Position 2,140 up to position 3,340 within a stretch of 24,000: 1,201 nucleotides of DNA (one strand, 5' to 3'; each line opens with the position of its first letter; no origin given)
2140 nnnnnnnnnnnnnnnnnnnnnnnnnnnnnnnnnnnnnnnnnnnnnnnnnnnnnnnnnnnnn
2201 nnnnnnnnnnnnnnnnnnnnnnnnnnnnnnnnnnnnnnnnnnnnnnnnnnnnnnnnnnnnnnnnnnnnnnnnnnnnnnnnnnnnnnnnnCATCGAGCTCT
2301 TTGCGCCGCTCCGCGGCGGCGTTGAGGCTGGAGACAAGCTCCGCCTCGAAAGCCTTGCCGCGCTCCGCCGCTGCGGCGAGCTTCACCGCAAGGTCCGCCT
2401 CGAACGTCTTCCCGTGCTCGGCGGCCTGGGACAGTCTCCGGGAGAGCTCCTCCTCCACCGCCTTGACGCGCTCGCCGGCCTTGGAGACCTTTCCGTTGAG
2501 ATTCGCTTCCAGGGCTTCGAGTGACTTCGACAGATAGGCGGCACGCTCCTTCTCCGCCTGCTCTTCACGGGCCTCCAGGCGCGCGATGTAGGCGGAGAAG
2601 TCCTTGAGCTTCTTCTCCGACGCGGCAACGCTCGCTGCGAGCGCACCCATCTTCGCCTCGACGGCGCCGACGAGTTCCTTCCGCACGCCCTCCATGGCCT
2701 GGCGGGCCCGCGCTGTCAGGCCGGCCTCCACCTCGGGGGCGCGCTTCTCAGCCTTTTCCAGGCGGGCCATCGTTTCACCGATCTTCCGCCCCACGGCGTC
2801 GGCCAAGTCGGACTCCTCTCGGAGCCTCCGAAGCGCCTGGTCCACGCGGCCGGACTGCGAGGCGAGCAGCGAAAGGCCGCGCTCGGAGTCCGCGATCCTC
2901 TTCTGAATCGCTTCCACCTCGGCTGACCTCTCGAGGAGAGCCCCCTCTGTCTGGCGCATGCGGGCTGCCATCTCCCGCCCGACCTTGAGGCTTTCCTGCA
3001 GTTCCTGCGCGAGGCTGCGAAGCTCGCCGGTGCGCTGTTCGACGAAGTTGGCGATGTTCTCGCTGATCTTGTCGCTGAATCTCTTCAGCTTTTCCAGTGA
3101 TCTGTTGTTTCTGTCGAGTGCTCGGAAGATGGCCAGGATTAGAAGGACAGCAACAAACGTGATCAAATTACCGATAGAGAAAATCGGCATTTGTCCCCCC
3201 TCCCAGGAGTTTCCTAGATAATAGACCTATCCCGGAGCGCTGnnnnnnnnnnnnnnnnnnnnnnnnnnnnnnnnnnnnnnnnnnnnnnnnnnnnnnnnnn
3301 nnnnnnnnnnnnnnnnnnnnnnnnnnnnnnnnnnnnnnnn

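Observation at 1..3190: Giant edge-truncated ORF that the six-frame track does not list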

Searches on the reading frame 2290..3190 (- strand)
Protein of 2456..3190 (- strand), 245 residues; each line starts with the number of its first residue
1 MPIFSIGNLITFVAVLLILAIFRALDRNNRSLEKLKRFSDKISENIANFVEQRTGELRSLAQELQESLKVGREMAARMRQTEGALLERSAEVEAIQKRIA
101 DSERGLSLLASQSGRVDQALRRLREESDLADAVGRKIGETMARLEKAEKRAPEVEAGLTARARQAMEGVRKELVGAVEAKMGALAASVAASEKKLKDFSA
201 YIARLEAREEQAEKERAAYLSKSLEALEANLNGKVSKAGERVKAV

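Call 11: find_related_loci(query=window:2290-3190:-, collection=genome_contigs, flank=10000)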
Query window:2290-3190:- (300 aa) in genome_contigs; peptide patterns used: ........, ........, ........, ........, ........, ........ (x = any residue, [..] = any of these).
416 stretches matched a pattern; 6 encode a relative of the query (tblastn E <= 1e-3); 6 distinct loci.
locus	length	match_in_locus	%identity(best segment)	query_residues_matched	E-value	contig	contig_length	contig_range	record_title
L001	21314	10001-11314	65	1-290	5e-99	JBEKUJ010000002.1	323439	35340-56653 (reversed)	MAG: Spirochaetia bacterium isolate SPRUCE 579 SPRUCE_579_2, whole genome shotgun sequence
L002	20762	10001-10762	63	1-254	3e-96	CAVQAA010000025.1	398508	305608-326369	MAG: uncultured Spirochaetota bacterium isolate MFD03726.bin.2.143 genome assembly, contig: contig_95911, whole genome s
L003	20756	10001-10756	59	3-254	8e-93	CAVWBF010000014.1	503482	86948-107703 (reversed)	MAG: uncultured Spirochaetota bacterium isolate MFD03726.bin.4.276 genome assembly, contig: contig_24812, whole genome s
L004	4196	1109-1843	56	3-254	7e-83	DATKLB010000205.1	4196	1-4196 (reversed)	MAG TPA_asm: Spirochaetia bacterium isolate SMAG_U14674 k141_4608908, whole genome shotgun sequence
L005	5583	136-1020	48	3-300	2e-78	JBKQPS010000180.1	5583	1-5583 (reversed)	MAG: Spirochaetia bacterium isolate MGr1A1B1C__bin_146 MGr1A1B1C_000000166943, whole genome shotgun sequence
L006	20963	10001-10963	59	1-291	3e-58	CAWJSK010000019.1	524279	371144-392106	MAG: uncultured Spirochaetota bacterium isolate MFD01231.bin.2.51 genome assembly, contig: contig_6131, whole genome sho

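Call 18: search_protein_families(library=pfam, proteins=[L001:10001-14281:+, L003:10001-14689:+], max_evalue=0.01)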
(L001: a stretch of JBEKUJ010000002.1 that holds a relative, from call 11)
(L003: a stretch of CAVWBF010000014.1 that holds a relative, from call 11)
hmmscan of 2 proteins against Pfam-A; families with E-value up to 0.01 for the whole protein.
L001:10001-14281:+ (1427 aa): 5 families
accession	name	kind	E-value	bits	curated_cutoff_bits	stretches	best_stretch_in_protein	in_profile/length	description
PF01442.23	Apolipoprotein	-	1.4e-19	71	90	3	752-878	62-188/190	Apolipoprotein A1/A4/E domain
PF04513.17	Baculo_PEP_C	-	1e-09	39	38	0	31-123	21-111/140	Baculovirus polyhedron envelope protein, PEP, C terminus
PF19610.4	DUF6115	-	2.9e-06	28.1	27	1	1330-1423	37-133/134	Family of unknown function (DUF6115)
PF13851.11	GAS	-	0.007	16.2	32.3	1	30-150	8-128/200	Growth-arrest specific micro-tubule binding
PF10975.14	DUF2802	-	0.0097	16.5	33.5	1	1394-1423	37-66/68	Protein of unknown function (DUF2802)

L003:10001-14689:+ (1563 aa): 3 families
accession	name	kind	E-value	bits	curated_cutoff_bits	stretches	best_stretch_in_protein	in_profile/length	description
PF01442.23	Apolipoprotein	-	1.4e-20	74.3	90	3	883-1014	35-188/190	Apolipoprotein A1/A4/E domain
PF04513.17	Baculo_PEP_C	-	8.6e-11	42.5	38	0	813-902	10-95/140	Baculovirus polyhedron envelope protein, PEP, C terminus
PF19610.4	DUF6115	-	3.1e-06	28.1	27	1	1466-1559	37-133/134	Family of unknown function (DUF6115)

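Call 19: search_protein_families(library=ncbifam, proteins=[L001:10001-14281:+], max_evalue=0.01)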
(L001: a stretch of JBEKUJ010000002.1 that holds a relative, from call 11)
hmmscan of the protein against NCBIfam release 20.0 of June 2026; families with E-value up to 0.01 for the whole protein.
L001:10001-14281:+ (1427 aa): 8 families
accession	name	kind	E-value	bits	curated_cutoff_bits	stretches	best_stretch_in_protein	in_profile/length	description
NF047515.1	SpiroCoCo_C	equivalog_domain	9.3e-92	307.5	125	2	1110-1421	1-313/313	SpiroCoCo family coiled-coil protein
NF047516.1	LA_3659_fam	equivalog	7.8e-40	136.8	36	1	9-225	1-192/221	LA_3659 family protein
NF047514.1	SpiroCoCo_N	equivalog_domain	7.8e-40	136.8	75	1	9-225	1-192/221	SpiroCoCo family coiled-coil protein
NF003034.1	PRK03918.1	equivalog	1.3e-10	39.9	700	1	22-570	154-694/878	DNA double-strand break repair ATPase Rad50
TIGR02169.1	SMC_prok_A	equivalog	1.1e-09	36.6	729.4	0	43-216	308-479/1165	chromosome segregation protein SMC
TIGR02168.1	SMC_prok_B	equivalog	1.3e-09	36.4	567.35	1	29-763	235-988/1181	chromosome segregation protein SMC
NF045487.1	ASRP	equivalog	1.6e-09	36.9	300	1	24-368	143-477/593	archaea-specific SMC-related protein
NF041034.1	Rad50_Sulf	equivalog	1.2e-05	23.4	1000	1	43-307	453-719/872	DNA double-strand break repair ATPase Rad50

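Call 30: search_protein_representatives(protein=window:2456-3190:-)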
Query: 245 residues. Proteins with E-value up to 0.001 (for the whole library): 366; up to 1e-10: 238; up to 1e-30: 44. The best 150 are listed.
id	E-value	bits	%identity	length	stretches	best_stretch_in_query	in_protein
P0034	1.4e-79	283.3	47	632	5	3-225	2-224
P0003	5.7e-77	274.8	44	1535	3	3-244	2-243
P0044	8.0e-73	261.2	57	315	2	57-242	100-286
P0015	1.6e-69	250.5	47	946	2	3-243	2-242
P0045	2.2e-66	240.2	44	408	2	3-241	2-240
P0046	1.7e-62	227.5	42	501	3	3-241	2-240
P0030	1.7e-52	194.9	39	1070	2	3-241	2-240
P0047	1.1e-47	179.2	41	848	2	3-239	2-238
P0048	9.8e-45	169.6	40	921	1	3-238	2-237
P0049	1.3e-44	169.2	34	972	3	3-231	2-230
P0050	7.9e-44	166.6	54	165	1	3-165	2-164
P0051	2.6e-43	164.9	39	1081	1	3-233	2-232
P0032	3.1e-43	164.6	42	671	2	1-168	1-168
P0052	6.7e-43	163.6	34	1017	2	4-233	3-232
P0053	1.2e-42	162.8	34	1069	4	3-236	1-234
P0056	4.7e-40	154.3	35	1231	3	9-222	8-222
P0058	1.0e-36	143.4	27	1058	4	3-223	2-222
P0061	1.1e-35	140.1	30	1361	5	3-227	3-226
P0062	1.4e-35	139.7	28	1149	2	3-227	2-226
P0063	3.3e-35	138.5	29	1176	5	3-237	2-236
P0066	1.4e-33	133.2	29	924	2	3-215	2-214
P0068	2.6e-33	132.3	29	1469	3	2-231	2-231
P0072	6.0e-33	131.1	27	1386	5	13-225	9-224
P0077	7.7e-32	127.5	28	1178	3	4-233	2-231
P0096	1.3e-26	110.4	25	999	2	10-225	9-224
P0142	3.1e-20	89.6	28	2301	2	3-236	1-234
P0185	1.5e-16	77.6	28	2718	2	2-215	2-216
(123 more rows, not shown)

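Call 33: search_protein_families(library=pfam, proteins=[L001:8473-9789:+, L001:6282-8495:+, L001:14288-15457:+, L001:15461-16828:+, L001:16886-17530:+, L001:17543-19483:+, L001:19490-20620:+, L006:14430-15971:+, L006:16021-16668:+, L006:16625-18703:+], max_evalue=0.0001)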
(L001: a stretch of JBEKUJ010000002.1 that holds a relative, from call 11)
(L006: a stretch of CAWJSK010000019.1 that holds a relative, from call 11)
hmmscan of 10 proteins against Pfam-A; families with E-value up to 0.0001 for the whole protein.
L001:8473-9789:+ (438 aa): 0 families

L001:6282-8495:+ (737 aa): 3 families
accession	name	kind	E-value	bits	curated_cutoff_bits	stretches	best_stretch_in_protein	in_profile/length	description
PF01704.24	UDPGP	-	3.3e-31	108.9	22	1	368-667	52-339/413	UTP--glucose-1-phosphate uridylyltransferase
PF13411.12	MerR_1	-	2.7e-13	50.3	21.6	1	154-220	2-66/69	MerR HTH family regulatory protein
PF00376.29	MerR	-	4e-09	36.6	28.2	1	154-191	1-38/38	MerR family regulatory protein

L001:14288-15457:+ (389 aa): 5 families
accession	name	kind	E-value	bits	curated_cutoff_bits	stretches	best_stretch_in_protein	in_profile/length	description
PF04015.17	DUF362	-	1.5e-51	175.8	24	1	48-246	2-200/200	Domain of unknown function (DUF362)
PF00037.32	Fer4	-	3e-09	36.7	21.1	0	316-335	1-20/24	4Fe-4S binding domain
PF12838.12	Fer4_7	-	2.1e-07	31.7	27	1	323-373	2-52/52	4Fe-4S dicluster domain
PF13237.11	Fer4_10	-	1.8e-06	28.2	25.5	1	316-370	2-53/53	4Fe-4S dicluster domain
PF13187.11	Fer4_9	-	8.2e-05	23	27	0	322-374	1-52/52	4Fe-4S dicluster domain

L001:15461-16828:+ (455 aa): 1 family
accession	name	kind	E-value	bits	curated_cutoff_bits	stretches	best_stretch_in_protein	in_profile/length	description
PF00342.24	PGI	-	5e-38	131.4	22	1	66-427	96-468/486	Phosphoglucose isomerase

L001:16886-17530:+ (214 aa): 1 family
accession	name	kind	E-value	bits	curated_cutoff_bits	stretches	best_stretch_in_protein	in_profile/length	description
PF01025.24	GrpE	-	2.5e-45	154.6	25.8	1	34-191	8-164/165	GrpE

L001:17543-19483:+ (646 aa): 2 families
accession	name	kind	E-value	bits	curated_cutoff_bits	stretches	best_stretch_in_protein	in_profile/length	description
PF00012.26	HSP70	-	8.5e-268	890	20.6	1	4-596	1-598/599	Hsp70 protein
PF06723.19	MreB_Mbl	-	9.4e-16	58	27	1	114-368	75-315/327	MreB/Mbl protein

L001:19490-20620:+ (376 aa): 3 families
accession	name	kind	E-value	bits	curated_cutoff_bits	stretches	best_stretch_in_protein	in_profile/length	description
PF01556.23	DnaJ_C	-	1.2e-49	168.7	26.6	1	127-342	1-152/152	DnaJ C terminal domain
PF00226.36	DnaJ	-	5.5e-28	97.3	27.8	1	5-67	1-63/63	DnaJ domain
PF00684.25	DnaJ_CXXCXGXG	-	1.2e-13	51.6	32.7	1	154-214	1-65/65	DnaJ central domain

L006:14430-15971:+ (513 aa): 1 family
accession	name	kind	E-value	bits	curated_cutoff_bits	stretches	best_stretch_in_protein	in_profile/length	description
PF00342.24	PGI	-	4.4e-39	134.9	22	1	121-485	93-468/486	Phosphoglucose isomerase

L006:16021-16668:+ (215 aa): 1 family
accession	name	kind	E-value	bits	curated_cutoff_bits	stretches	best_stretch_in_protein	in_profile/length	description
PF01025.24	GrpE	-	1.3e-44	152.3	25.8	1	46-191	20-164/165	GrpE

L006:16625-18703:+ (692 aa): 2 families
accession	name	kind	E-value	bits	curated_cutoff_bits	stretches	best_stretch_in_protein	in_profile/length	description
PF00012.26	HSP70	-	1.1e-266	886.3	20.6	1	23-615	1-598/599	Hsp70 protein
PF06723.19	MreB_Mbl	-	2e-16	60.2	27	1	134-388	76-316/327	MreB/Mbl protein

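Call 72: list_cluster_members(proteins=[P0096, P0058, P0062, P0066, P0061, P0072, P0056, P0068, P0063, P0077])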
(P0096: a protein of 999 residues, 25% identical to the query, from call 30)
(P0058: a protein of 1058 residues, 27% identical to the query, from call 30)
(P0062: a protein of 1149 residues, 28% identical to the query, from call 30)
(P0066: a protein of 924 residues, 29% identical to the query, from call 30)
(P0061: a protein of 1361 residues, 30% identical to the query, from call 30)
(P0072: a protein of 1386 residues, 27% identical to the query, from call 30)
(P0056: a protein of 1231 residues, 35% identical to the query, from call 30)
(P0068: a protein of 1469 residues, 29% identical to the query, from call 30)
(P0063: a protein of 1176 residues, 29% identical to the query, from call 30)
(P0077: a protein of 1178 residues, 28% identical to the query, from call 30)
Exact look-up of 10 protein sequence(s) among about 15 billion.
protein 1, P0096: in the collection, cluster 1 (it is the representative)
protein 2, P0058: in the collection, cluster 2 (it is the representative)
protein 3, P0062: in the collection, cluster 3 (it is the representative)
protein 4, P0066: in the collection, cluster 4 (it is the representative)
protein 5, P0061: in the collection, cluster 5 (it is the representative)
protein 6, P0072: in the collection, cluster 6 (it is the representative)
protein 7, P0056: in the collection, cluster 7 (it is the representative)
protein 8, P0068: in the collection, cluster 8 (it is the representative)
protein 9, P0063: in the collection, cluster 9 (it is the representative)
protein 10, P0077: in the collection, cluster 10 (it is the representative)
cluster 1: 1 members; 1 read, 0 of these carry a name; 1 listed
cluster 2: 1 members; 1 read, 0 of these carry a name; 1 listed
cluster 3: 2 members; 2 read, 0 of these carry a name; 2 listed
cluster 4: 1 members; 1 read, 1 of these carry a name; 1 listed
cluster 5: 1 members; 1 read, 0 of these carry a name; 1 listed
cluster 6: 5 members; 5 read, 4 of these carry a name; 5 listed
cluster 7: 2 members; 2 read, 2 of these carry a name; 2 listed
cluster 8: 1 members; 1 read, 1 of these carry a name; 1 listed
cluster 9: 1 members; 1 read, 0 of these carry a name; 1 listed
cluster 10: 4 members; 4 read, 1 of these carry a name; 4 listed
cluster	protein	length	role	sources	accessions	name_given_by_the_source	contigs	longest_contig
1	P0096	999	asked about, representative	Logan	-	-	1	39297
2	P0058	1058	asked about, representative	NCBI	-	-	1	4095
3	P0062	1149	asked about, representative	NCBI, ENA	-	-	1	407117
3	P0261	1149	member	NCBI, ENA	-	-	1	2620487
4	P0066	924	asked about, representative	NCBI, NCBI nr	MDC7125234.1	MAG: hypothetical protein PQJ46_06695, partial [Spirochaetales bacterium] | hypothetical protein [Spirochaetales bacterium]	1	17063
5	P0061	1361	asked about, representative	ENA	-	-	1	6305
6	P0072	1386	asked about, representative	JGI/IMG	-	DNA repair exonuclease SbcCD ATPase subunit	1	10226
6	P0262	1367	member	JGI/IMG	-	DNA repair exonuclease SbcCD ATPase subunit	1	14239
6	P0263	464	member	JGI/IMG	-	chromosome segregation ATPase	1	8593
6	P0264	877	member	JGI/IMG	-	DNA repair exonuclease SbcCD ATPase subunit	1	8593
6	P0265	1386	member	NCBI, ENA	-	-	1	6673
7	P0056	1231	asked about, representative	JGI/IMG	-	DNA repair exonuclease SbcCD ATPase subunit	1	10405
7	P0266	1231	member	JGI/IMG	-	DNA repair exonuclease SbcCD ATPase subunit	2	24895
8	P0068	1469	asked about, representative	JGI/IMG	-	DNA repair exonuclease SbcCD ATPase subunit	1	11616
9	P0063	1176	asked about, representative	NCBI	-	-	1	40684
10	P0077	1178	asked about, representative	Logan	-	-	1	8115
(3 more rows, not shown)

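Call 74: search_protein_families(library=ncbifam, proteins=[P0185, P0142, P0096], max_evalue=0.001)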
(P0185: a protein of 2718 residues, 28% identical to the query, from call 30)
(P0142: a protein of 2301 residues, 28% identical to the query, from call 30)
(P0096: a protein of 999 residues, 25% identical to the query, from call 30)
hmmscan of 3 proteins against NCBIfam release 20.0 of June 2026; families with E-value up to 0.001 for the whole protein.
P0185 (2718 aa): 5 families
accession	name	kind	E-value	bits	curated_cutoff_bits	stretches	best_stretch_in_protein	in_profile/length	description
NF047515.1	SpiroCoCo_C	equivalog_domain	1.4e-90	303.6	125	1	2402-2712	2-313/313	SpiroCoCo family coiled-coil protein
NF047516.1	LA_3659_fam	equivalog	6.6e-57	192.6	36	1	9-247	1-221/221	LA_3659 family protein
NF047514.1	SpiroCoCo_N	equivalog_domain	6.6e-57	192.6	75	1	9-247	1-221/221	SpiroCoCo family coiled-coil protein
NF003034.1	PRK03918.1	equivalog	3.1e-05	22.1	700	1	2364-2597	189-422/878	DNA double-strand break repair ATPase Rad50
NF041034.1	Rad50_Sulf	equivalog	0.00041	18.3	1000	1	2394-2659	437-701/872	DNA double-strand break repair ATPase Rad50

P0142 (2301 aa): 9 families
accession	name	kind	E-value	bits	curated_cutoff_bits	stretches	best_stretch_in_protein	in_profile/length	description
NF047515.1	SpiroCoCo_C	equivalog_domain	6.3e-90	301.5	125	1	1984-2296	1-313/313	SpiroCoCo family coiled-coil protein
NF047516.1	LA_3659_fam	equivalog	8.2e-60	202.1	36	3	8-252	2-221/221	LA_3659 family protein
NF047514.1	SpiroCoCo_N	equivalog_domain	8.2e-60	202.1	75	3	8-252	2-221/221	SpiroCoCo family coiled-coil protein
NF045487.1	ASRP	equivalog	2e-14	53.1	300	1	2079-2241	124-279/593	archaea-specific SMC-related protein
TIGR02169.1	SMC_prok_A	equivalog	2.4e-13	48.7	729.4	2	1875-2147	242-506/1165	chromosome segregation protein SMC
TIGR02168.1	SMC_prok_B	equivalog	2.8e-13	48.6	567.35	1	1947-2235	256-528/1181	chromosome segregation protein SMC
NF041034.1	Rad50_Sulf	equivalog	1.9e-12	45.9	1000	1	73-502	176-607/872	DNA double-strand break repair ATPase Rad50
NF003034.1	PRK03918.1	equivalog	1.1e-10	40.2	700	1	1689-2234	190-749/878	DNA double-strand break repair ATPase Rad50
TIGR04527.1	mycoplas_twoTM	subfamily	0.0003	20.6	125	0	809-941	50-169/248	MG_279/MG_280 family protein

P0096 (999 aa): 11 families
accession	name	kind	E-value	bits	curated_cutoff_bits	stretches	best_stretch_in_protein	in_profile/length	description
NF047515.1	SpiroCoCo_C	equivalog_domain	3.4e-89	299.1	125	1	685-993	2-313/313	SpiroCoCo family coiled-coil protein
NF047516.1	LA_3659_fam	equivalog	3.4e-54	183.7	36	1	10-229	3-219/221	LA_3659 family protein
NF047514.1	SpiroCoCo_N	equivalog_domain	3.4e-54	183.7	75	1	10-229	3-219/221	SpiroCoCo family coiled-coil protein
TIGR02168.1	SMC_prok_B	equivalog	2.4e-12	45.5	567.35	2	694-939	236-480/1181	chromosome segregation protein SMC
NF045487.1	ASRP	equivalog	3.5e-10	39.1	300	1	763-937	107-278/593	archaea-specific SMC-related protein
NF003034.1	PRK03918.1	equivalog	5.4e-09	34.6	700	1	757-953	205-402/878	DNA double-strand break repair ATPase Rad50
TIGR02169.1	SMC_prok_A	equivalog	2.6e-08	32.1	729.4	1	26-217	323-509/1165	chromosome segregation protein SMC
NF041034.1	Rad50_Sulf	equivalog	6.4e-05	21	1000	1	680-951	440-710/872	DNA double-strand break repair ATPase Rad50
NF041035.1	Rad50_Halo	equivalog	9.4e-05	21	1000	0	499-938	188-629/883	DNA double-strand break repair ATPase Rad50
TIGR00996.1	Mtu_fam_mce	paralog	0.00076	18.8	140.5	0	92-213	160-280/291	MCE family protein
TIGR04211.1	SH3_and_anchor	equivalog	0.00079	19.1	65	1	32-166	34-164/198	TIGR04211 family SH3 domain-containing protein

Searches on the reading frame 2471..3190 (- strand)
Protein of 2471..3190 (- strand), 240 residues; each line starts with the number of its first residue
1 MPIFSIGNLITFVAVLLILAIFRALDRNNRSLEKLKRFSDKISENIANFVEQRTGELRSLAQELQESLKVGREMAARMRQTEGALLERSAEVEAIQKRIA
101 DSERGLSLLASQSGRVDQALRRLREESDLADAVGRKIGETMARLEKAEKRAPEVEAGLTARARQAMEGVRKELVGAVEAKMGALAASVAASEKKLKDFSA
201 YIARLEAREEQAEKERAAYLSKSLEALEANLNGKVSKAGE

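Call 71: find_homologous_proteins(query=A3, max_evalue=1e-10)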
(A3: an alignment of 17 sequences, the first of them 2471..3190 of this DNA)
Query A3 (17 sequences) (240 aa, profile of the alignment): 9 proteins with E <= 1e-10 among 8000 candidates.
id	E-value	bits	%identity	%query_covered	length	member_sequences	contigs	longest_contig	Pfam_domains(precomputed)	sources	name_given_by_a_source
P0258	5.6e-71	257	50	98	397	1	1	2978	PF01442.24,PF24161.2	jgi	jgi:DNA repair exonuclease SbcCD ATPase subunit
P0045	2.5e-67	245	53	98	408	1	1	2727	-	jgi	jgi:predicted nucleic acid-binding Zn-ribbon protein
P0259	5.8e-63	231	46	70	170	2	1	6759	-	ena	-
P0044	7.5e-57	211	53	100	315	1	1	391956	PF05531.18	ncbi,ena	-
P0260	9.2e-56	207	58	100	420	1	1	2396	PF04513.18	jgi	-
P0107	5.2e-46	175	44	56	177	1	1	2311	-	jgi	jgi:hypothetical protein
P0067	2.9e-32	130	49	61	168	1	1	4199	-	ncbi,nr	ncbi:MAG TPA: hypothetical protein VL354_17475, partial [Spirochaetia bacterium]|nr:hypothetical pro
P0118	5.7e-31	126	49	54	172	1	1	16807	-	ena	-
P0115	6.7e-31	126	68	33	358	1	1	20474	-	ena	-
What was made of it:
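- Tried and rejected: The N-domain profile search returned only 9 metagenome fragments (call 71).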
